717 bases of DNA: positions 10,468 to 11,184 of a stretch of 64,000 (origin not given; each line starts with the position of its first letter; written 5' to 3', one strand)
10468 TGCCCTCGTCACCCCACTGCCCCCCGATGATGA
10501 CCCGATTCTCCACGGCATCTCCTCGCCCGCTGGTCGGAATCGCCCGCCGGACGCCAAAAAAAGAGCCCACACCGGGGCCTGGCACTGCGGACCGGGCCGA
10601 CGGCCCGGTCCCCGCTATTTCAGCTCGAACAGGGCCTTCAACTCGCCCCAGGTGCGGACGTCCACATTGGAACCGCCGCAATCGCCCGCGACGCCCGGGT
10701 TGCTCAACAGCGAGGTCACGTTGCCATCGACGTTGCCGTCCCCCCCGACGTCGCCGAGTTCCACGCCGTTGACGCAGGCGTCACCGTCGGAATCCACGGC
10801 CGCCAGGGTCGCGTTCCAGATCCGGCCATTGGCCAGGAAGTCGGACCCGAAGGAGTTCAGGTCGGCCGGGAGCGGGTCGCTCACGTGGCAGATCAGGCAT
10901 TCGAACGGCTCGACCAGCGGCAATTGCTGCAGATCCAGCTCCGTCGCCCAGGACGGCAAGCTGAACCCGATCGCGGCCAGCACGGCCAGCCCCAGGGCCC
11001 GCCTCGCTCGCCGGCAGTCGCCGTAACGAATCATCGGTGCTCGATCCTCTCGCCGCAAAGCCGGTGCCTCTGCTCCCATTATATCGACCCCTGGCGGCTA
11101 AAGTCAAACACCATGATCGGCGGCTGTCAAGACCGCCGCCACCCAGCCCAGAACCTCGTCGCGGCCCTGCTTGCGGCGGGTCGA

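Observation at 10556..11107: Tiny secreted CxxCH protein with Asp-rich Ca-binding-like repeats, driven by a consensus promoter between engB and purA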

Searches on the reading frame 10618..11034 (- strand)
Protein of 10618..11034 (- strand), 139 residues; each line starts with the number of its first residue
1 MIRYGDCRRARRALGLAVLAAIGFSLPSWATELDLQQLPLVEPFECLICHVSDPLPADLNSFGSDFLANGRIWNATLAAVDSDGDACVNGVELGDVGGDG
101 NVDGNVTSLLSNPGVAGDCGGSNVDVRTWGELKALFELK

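Call 4: search_protein_families(library=pfam, proteins=[window:10618-11034:-], max_evalue=10)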
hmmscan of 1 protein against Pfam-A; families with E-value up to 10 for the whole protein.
window:10618-11034:- (139 aa): 1 family
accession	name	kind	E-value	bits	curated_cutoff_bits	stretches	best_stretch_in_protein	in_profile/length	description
PF24784.1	Temptin_C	-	9.3e-11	42.5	27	1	49-97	30-78/98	Temptin C-terminal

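Call 5: search_protein_families(library=ncbifam, proteins=[window:10618-11034:-], max_evalue=10)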
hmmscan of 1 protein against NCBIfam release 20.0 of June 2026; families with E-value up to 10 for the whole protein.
window:10618-11034:- (139 aa): 1 family
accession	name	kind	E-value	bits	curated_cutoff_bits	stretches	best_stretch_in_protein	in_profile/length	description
NF041762.1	diheme_GEGP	equivalog_domain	1.5e-05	24.4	300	1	45-101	50-116/359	GEGP motif-containing diheme protein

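Call 7: find_homologous_proteins(query=window:10618-11034:-, max_evalue=0.001)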
Query window:10618-11034:- (139 aa): 58 proteins with E <= 0.001 among 159 candidates.
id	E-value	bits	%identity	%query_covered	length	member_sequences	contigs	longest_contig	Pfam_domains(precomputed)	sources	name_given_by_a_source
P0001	5.2e-88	310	100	100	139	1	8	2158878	PF24784.2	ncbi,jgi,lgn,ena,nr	ncbi:MAG TPA: hypothetical protein PLL30_05225 [Candidatus Krumholzibacteria bacterium]|nr:hypotheti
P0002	5.7e-56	206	70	100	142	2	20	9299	PF24784.2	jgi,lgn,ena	-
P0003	1.4e-45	173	60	100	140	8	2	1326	PF24784.2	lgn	-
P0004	2.3e-45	172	70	80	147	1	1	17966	PF24784.2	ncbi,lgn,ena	-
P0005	1.6e-44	169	71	78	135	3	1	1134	PF24784.2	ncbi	-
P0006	2.6e-44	169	63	91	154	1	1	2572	PF24784.2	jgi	jgi:hypothetical protein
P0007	8.8e-44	167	67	88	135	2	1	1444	PF24784.2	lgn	-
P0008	4.1e-43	165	56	95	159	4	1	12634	PF24784.2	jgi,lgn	-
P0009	7.1e-43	164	62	80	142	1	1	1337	PF24784.2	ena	-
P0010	1.7e-42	163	58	94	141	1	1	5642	PF24784.2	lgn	-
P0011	3.6e-42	162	56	97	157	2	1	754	PF24784.2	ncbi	-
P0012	7.3e-42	161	58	99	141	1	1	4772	PF24784.2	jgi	jgi:hypothetical protein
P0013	1.2e-40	157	56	94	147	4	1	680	PF24784.2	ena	-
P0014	8.4e-40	154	59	96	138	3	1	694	PF24784.2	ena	-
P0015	7.8e-39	151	64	79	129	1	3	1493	PF24784.2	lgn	-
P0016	1.3e-38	150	64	80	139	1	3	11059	PF24784.2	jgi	-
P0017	1.7e-38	150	56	100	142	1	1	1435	PF24784.2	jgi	jgi:hypothetical protein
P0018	2.2e-38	149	63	78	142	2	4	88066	PF24784.2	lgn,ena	-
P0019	2.5e-38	149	57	91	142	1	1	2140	PF24784.2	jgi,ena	-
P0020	5.7e-38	148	65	79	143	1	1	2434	PF24784.2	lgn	-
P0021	1.1e-37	147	59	87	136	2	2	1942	PF24784.2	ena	-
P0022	1.3e-37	147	51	100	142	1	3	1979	PF24784.2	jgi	jgi:hypothetical protein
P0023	1.4e-37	147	53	98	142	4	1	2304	PF24784.2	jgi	-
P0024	1.6e-37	147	55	100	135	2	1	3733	PF24784.2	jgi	-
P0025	1.6e-37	147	63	79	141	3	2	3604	PF24784.2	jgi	jgi:hypothetical protein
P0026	4.0e-37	145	60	82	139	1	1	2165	PF24784.2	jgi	jgi:hypothetical protein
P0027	1.1e-36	144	61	79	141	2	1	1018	PF24784.2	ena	-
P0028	1.3e-36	144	62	74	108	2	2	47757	PF24784.2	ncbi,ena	-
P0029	2.4e-36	143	58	88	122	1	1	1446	PF24784.2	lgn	-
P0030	2.7e-36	143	59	81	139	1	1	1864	PF24784.2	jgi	jgi:hypothetical protein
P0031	3.0e-36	142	61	80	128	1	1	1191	PF24784.2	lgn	-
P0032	7.1e-36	141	62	78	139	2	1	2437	PF24784.2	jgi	jgi:hypothetical protein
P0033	1.8e-35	140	58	93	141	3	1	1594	PF24784.2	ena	-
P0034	2.8e-35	139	61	79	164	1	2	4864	PF24784.2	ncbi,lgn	-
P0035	4.9e-35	139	54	95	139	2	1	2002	PF24784.2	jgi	jgi:hypothetical protein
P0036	2.1e-34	136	60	80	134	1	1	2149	PF24784.2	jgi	jgi:hypothetical protein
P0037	2.8e-34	136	56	88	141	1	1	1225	PF24784.2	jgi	jgi:hypothetical protein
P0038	3.9e-34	136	53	88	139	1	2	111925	PF24784.2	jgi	jgi:hypothetical protein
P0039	5.7e-34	135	54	88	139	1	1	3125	PF24784.2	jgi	jgi:hypothetical protein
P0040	6.1e-34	135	56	88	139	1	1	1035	PF24784.2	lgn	-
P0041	1.6e-33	134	58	89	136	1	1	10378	PF24784.2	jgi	jgi:hypothetical protein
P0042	1.9e-33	133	54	89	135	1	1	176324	PF24784.2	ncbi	-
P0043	2.4e-33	133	51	100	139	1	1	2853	PF24784.2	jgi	jgi:hypothetical protein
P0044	2.6e-33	133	58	80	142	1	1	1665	PF24784.2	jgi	jgi:hypothetical protein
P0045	9.4e-33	131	55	94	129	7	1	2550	PF24784.2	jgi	-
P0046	7.8e-32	128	57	76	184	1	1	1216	PF24784.2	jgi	jgi:hypothetical protein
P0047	1.7e-31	127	55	91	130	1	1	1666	PF24784.2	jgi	jgi:hypothetical protein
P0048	2.3e-31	127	55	78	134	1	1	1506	PF24784.2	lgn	-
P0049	3.4e-31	126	61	73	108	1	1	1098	PF24784.2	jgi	jgi:hypothetical protein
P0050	1.3e-30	124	56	88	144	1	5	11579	PF24784.2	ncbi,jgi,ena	-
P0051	2.3e-30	123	52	92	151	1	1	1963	PF24784.2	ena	-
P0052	1.1e-28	118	49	94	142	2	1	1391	PF24784.2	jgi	-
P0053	2.8e-27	113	58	70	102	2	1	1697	PF24784.2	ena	-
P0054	2.7e-20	91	48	89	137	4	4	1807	PF24784.2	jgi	jgi:hypothetical protein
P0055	6.4e-20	89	52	74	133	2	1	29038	PF24784.2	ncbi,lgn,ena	ncbi:MAG: hypothetical protein WC674_08065 [Candidatus Krumholzibacteriia bacterium]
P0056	2.1e-19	88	52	78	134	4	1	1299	PF24784.2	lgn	-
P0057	5.6e-19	86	51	78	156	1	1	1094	PF24784.2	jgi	jgi:hypothetical protein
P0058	2.5e-13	68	44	73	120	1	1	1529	PF24784.2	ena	-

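Call 9: search_solved_structures(query=window:10618-11034:-, max_evalue=10, show_alignments=3)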
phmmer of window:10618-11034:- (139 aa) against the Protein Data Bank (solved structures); distinct sequences matched with E-value up to 10: 0.

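Call 12: find_encoding_contigs(protein=P0001, flank=10000, max_places=2)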
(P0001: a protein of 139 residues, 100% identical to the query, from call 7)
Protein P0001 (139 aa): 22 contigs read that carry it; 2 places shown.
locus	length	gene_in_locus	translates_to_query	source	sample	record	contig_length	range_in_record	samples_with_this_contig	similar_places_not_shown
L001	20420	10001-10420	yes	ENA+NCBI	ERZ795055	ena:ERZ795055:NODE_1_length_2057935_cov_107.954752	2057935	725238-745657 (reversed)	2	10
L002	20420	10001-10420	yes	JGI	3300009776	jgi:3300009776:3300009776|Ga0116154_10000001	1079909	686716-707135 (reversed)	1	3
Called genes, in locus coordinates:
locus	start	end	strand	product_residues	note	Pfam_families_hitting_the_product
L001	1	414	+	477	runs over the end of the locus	PF02775:TPP_enzyme_C, PF01558:POR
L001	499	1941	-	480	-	PF07690:MFS_1, PF00854:PTR2 (weak)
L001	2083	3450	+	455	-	PF00072:Response_reg, PF00158:Sigma54_activat, PF14532:Sigma54_activ_2, PF25601:AAA_lid_14, PF02954:HTH_8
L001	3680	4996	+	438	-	PF05697:Trigger_N, PF00254:FKBP_C (weak), PF05698:Trigger_C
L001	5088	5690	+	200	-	PF00574:CLP_protease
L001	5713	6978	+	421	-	PF06689:zf-C4_ClpX, PF00493:MCM (weak), PF00004:AAA, PF07724:AAA_2, PF07728:AAA_5 (weak), PF13401:AAA_22 (faint), PF10431:ClpB_D2-small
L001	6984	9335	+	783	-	PF02190:LON_substr_bdg, PF13401:AAA_22 (faint), PF00004:AAA, PF07728:AAA_5, PF22667:Lon_lid, PF05362:Lon_C, PF13541:ChlI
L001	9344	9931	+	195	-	PF02421:FeoB_N (faint), PF00350:Dynamin_N (faint), PF01926:MMR_HSR1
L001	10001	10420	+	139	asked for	PF24784:Temptin_C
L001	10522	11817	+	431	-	PF00709:Adenylsucc_synt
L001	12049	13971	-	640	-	PF08439:Peptidase_M3_N, PF01432:Peptidase_M3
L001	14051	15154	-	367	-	-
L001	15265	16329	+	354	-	PF02445:NadA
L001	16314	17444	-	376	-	PF00575:S1, PF24685:OB_RRP5_4th (faint), PF00575:S1, PF23459:S1_RRP5 (weak)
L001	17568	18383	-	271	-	PF00175:NAD_binding_1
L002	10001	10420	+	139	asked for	PF24784:Temptin_C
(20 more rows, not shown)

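Call 13: find_encoding_contigs(protein=P0042, flank=8000, max_places=2)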
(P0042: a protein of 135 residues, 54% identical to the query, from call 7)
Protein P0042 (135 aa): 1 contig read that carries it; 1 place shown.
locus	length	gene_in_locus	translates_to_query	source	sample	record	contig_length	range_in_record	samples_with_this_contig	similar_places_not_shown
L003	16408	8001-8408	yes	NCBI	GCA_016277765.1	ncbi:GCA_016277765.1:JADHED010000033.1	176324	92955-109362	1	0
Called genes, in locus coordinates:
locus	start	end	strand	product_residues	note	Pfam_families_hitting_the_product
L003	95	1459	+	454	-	PF00072:Response_reg, PF00158:Sigma54_activat, PF14532:Sigma54_activ_2, PF07728:AAA_5 (weak), PF25601:AAA_lid_14, PF02954:HTH_8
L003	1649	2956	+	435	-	PF05697:Trigger_N, PF05698:Trigger_C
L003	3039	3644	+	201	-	PF00574:CLP_protease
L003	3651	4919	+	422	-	PF06689:zf-C4_ClpX, PF00493:MCM (faint), PF00004:AAA, PF07724:AAA_2, PF07728:AAA_5 (weak), PF13401:AAA_22 (faint), PF10431:ClpB_D2-small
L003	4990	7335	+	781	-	PF02190:LON_substr_bdg, PF00004:AAA, PF07728:AAA_5, PF22667:Lon_lid, PF05362:Lon_C, PF13541:ChlI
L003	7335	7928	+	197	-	PF00009:GTP_EFTU (faint), PF01926:MMR_HSR1, PF02421:FeoB_N (weak)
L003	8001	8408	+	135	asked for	PF24784:Temptin_C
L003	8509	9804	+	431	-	PF00709:Adenylsucc_synt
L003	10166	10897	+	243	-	PF04255:DUF433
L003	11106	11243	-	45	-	-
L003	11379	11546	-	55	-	-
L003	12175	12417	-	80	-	-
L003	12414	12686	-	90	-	-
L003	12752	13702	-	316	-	PF02899:Phage_int_SAM_1 (faint), PF00589:Phage_integrase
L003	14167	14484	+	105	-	-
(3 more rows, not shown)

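Call 14: find_encoding_contigs(protein=P0038, flank=8000, max_places=2)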
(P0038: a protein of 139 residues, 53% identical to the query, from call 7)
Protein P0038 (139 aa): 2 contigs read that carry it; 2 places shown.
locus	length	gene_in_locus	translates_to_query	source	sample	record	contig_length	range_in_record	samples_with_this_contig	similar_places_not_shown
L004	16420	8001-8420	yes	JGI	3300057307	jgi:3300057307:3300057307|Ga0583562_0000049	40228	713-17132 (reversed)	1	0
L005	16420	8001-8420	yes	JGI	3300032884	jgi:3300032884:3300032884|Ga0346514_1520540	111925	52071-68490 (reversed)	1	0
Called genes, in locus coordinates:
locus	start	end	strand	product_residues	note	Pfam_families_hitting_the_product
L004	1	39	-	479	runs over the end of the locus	PF13347:MFS_2 (faint), PF07690:MFS_1, PF00854:PTR2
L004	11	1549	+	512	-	PF00072:Response_reg, PF07728:AAA_5 (faint), PF00158:Sigma54_activat, PF14532:Sigma54_activ_2, PF25601:AAA_lid_14, PF02954:HTH_8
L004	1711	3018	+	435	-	PF05697:Trigger_N, PF05698:Trigger_C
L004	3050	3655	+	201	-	PF00574:CLP_protease, PF25145:NfeD1b_N (faint)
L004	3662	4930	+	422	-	PF06689:zf-C4_ClpX, PF00004:AAA, PF07724:AAA_2, PF07728:AAA_5 (weak), PF10431:ClpB_D2-small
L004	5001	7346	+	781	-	PF02190:LON_substr_bdg, PF00004:AAA, PF07728:AAA_5, PF22667:Lon_lid, PF05362:Lon_C, PF13541:ChlI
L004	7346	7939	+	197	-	PF00009:GTP_EFTU (faint), PF01926:MMR_HSR1, PF02421:FeoB_N (weak)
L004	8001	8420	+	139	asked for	PF24784:Temptin_C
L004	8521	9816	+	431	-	PF00709:Adenylsucc_synt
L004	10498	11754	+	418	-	PF04055:Radical_SAM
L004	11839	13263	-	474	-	PF20250:FapA_N, PF03961:FapA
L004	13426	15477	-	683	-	PF08439:Peptidase_M3_N, PF01432:Peptidase_M3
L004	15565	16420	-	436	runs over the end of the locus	-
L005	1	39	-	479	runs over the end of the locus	PF13347:MFS_2 (faint), PF07690:MFS_1, PF00854:PTR2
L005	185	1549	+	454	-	PF00072:Response_reg, PF07728:AAA_5 (faint), PF00158:Sigma54_activat, PF14532:Sigma54_activ_2, PF25601:AAA_lid_14, PF02954:HTH_8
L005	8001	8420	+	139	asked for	PF24784:Temptin_C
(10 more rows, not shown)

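Call 15: find_encoding_contigs(protein=P0055, flank=6000, max_places=1)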
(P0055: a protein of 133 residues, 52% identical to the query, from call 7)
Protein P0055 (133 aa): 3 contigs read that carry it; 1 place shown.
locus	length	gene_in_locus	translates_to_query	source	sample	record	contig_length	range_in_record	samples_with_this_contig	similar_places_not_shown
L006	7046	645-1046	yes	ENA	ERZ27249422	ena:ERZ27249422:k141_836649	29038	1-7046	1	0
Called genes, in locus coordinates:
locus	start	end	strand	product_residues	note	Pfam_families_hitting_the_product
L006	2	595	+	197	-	?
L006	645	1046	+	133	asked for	PF24784:Temptin_C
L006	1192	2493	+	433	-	PF00709:Adenylsucc_synt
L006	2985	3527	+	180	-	-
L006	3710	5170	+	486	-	PF13231:PMT_2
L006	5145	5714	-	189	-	-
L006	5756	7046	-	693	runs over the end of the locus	-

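Call 16: find_encoding_contigs(protein=P0018, flank=6000, max_places=1)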
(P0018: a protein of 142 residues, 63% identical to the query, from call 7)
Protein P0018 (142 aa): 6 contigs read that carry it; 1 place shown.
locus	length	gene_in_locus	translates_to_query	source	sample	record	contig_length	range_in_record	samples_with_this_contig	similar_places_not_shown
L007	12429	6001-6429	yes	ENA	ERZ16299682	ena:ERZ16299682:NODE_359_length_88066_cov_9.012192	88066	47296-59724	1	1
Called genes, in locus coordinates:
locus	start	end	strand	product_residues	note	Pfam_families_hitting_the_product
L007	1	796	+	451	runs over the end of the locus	PF05697:Trigger_N, PF05698:Trigger_C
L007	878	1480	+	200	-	PF00574:CLP_protease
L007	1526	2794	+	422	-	PF06689:zf-C4_ClpX, PF00493:MCM (weak), PF00004:AAA, PF07724:AAA_2, PF07728:AAA_5 (weak), PF10431:ClpB_D2-small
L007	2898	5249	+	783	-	PF02190:LON_substr_bdg, PF00004:AAA, PF07728:AAA_5, PF13401:AAA_22 (weak), PF22667:Lon_lid, PF05362:Lon_C, PF13541:ChlI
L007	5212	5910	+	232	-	PF01926:MMR_HSR1, PF02421:FeoB_N (weak)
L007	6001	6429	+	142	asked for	PF24784:Temptin_C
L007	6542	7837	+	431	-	PF00709:Adenylsucc_synt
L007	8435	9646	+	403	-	-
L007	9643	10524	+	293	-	-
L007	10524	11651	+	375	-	-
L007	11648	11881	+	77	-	-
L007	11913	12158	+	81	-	-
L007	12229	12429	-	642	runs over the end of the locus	PF08439:Peptidase_M3_N, PF01432:Peptidase_M3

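Call 17: find_encoding_contigs(protein=P0028, flank=6000, max_places=1)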
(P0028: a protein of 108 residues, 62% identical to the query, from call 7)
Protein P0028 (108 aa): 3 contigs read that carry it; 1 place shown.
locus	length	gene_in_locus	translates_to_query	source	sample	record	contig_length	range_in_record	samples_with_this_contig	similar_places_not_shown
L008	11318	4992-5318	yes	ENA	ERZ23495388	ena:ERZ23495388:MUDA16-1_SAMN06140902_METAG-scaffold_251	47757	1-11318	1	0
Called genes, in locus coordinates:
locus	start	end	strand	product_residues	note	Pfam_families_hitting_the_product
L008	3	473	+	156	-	?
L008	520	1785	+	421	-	PF06689:zf-C4_ClpX, PF00004:AAA, PF07724:AAA_2, PF07728:AAA_5 (weak), PF10431:ClpB_D2-small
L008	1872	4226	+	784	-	PF02190:LON_substr_bdg, PF13401:AAA_22 (faint), PF00004:AAA, PF07728:AAA_5, PF22667:Lon_lid, PF05362:Lon_C, PF13541:ChlI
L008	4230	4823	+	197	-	PF00009:GTP_EFTU (faint), PF00350:Dynamin_N (faint), PF01926:MMR_HSR1, PF02421:FeoB_N (weak)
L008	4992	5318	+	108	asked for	PF24784:Temptin_C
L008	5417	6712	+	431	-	PF00709:Adenylsucc_synt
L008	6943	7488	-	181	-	-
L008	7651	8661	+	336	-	-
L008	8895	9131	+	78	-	PF09360:zf-CDGSH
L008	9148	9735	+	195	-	PF04264:YceI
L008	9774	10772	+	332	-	PF00248:Aldo_ket_red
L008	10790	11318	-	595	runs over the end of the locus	PF07287:AtuA, PF23544:AtuA_ferredoxin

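Call 18: find_encoding_contigs(protein=P0004, flank=6000, max_places=1)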
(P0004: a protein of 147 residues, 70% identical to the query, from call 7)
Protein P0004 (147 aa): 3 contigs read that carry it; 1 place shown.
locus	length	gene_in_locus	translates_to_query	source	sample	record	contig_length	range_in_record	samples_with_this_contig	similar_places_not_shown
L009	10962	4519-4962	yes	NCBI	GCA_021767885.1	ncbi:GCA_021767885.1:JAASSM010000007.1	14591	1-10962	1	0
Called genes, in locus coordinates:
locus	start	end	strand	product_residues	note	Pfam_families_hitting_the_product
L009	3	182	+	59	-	?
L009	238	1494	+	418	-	PF06689:zf-C4_ClpX, PF00493:MCM (faint), PF00004:AAA, PF07724:AAA_2, PF07728:AAA_5 (weak), PF10431:ClpB_D2-small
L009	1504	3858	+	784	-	PF02190:LON_substr_bdg, PF13401:AAA_22 (faint), PF00004:AAA, PF07728:AAA_5, PF22667:Lon_lid, PF05362:Lon_C, PF13541:ChlI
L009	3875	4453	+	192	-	PF01926:MMR_HSR1, PF02421:FeoB_N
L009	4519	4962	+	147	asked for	PF24784:Temptin_C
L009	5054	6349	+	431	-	PF00709:Adenylsucc_synt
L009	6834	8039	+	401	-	-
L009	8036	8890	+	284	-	-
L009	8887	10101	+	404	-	-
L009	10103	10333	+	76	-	-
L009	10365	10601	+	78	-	-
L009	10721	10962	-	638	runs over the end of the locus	PF08439:Peptidase_M3_N, PF01432:Peptidase_M3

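Call 31: predict_structure(alignment_id=A1)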
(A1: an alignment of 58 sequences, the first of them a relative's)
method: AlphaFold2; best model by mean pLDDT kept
length: 139 residues; sequences in the alignment: 58
mean_pLDDT: 84.3   pTM: 0.68
mean pLDDT of the five models: 84.3, 80.0, 79.3, 77.4, 71.6
residues with pLDDT >= 90: 63; 70-90: 56; 50-70: 20; < 50: 0
segments of 3 or more residues with pLDDT < 50: none
pLDDT, mean of each block of 10 residues (from residue 1): 75 85 65 86 91 80 94 96 95 93 87 89 65 81
secondary structure, 60 per line:
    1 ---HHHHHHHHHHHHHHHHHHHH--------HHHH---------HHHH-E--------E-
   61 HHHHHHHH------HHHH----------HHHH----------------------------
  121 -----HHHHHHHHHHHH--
elements in order: H4-23 H32-35 H45-48 H61-68 H75-78 H89-92 H126-137

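Call 34: search_protein_representatives(alignment_id=A1)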
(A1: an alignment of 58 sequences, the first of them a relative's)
Query: 58 sequences, 141 profile positions. Proteins with E-value up to 0.001 (for the whole library): 2726; up to 1e-10: 560; up to 1e-30: 28. The best 150 are listed.
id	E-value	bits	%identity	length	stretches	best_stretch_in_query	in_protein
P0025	1.2e-52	193.3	-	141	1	10-141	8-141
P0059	1.9e-48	179.7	-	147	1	10-140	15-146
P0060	4.1e-48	178.6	-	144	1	11-140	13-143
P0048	5.2e-48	178.3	-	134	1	16-141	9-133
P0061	9.3e-45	167.7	-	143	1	9-139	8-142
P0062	1.2e-39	151.1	-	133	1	11-141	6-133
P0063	9.0e-39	148.3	-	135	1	15-140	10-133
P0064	1.4e-38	147.6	-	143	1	8-140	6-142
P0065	2.1e-38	147.1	-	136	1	9-138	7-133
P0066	3.0e-38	146.6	-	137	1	12-139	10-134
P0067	6.9e-38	145.4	-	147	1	13-139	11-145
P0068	2.0e-37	143.9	-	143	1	11-140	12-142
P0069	2.8e-37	143.4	-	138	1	16-140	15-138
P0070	2.1e-36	140.6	-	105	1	34-140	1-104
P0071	3.6e-36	139.9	-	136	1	11-138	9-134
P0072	4.0e-36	139.7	-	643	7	36-95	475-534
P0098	1.3e-24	102.4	-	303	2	9-129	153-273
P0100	3.5e-24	101.0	-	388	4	35-95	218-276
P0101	3.5e-24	101.0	-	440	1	12-129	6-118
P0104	6.2e-23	97.0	-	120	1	11-121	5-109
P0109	5.0e-22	94.0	-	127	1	13-135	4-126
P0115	8.5e-21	90.0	-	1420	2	23-101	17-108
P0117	2.0e-20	88.9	-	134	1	9-139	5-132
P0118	2.1e-20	88.8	-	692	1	13-126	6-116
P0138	2.3e-18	82.1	-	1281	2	14-128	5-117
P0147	8.6e-18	80.3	-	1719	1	14-124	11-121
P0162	3.4e-17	78.4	-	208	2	60-101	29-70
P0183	2.5e-16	75.6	-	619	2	12-119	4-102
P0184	2.5e-16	75.5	-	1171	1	11-120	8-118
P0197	6.8e-16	74.2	-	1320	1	23-119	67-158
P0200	7.3e-16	74.0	-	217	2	54-101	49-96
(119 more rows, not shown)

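Call 36: fold_search(model_id=the predicted structure, library=pdb)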
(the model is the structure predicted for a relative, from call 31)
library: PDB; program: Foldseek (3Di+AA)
matches with E <= 10: 0; with E <= 0.001: 0
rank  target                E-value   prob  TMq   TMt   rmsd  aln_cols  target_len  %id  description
